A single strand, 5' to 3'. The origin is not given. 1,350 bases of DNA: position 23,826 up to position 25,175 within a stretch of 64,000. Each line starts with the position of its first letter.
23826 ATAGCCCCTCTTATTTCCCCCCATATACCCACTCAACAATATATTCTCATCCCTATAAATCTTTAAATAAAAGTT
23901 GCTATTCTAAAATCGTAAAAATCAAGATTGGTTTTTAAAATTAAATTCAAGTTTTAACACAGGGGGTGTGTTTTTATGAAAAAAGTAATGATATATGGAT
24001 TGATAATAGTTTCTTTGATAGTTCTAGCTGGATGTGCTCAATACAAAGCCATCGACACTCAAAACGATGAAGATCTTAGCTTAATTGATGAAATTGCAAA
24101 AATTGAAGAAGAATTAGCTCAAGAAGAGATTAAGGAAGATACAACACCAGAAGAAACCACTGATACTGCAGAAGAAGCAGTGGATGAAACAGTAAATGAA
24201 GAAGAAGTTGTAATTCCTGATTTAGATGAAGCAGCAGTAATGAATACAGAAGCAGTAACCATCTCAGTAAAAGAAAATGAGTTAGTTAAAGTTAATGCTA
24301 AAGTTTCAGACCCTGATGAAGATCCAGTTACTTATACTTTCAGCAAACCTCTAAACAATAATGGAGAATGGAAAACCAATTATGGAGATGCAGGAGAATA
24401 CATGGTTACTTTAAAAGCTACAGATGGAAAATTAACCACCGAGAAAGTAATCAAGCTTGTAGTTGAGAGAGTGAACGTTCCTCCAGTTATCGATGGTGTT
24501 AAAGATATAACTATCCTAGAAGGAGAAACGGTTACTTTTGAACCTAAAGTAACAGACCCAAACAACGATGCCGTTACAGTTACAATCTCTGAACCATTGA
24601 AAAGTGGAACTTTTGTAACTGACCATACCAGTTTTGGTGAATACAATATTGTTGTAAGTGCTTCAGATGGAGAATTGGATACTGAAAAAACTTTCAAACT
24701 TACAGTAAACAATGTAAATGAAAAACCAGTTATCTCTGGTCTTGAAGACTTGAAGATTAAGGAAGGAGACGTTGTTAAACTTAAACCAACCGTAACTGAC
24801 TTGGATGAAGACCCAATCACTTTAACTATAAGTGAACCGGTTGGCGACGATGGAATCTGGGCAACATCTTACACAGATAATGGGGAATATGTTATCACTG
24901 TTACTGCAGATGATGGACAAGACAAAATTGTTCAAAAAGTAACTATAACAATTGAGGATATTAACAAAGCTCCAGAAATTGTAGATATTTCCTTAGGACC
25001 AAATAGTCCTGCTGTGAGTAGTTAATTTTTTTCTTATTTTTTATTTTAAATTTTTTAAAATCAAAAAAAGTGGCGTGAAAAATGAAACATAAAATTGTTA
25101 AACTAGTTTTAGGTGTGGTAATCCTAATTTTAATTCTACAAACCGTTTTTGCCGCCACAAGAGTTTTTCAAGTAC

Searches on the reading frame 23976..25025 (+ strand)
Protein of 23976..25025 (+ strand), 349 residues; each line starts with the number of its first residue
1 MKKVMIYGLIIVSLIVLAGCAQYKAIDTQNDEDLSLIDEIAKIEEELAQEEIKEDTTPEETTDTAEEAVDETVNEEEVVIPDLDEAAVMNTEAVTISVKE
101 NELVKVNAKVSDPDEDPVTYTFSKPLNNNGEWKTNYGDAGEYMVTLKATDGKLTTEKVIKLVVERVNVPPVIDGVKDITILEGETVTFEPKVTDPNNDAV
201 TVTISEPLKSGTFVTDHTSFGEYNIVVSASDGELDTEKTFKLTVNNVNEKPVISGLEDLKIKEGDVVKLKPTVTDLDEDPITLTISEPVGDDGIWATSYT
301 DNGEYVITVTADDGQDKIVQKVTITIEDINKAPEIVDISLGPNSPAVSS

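Call 49: search_protein_families(library=pfam, proteins=[window:23976-25025:+], max_evalue=0.001)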
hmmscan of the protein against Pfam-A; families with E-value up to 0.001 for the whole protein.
window:23976-25025:+ (349 aa): 5 families
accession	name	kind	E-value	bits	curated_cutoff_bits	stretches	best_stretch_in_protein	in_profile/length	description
PF17963.7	Big_9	-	6.7e-11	43.4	23.6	0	248-328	1-76/89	Bacterial Ig domain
PF17803.7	Cadherin_4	-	5.9e-10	40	25.1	0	160-216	4-64/71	Bacterial cadherin-like domain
PF00801.26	PKD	-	6.7e-07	29.7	23.5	0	97-152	10-69/80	PKD domain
PF18911.6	PKD_4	-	8.8e-07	29.3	27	0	97-154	13-74/85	PKD domain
PF05345.18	He_PIG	-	0.00011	23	24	0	297-326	65-95/96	Putative Ig domain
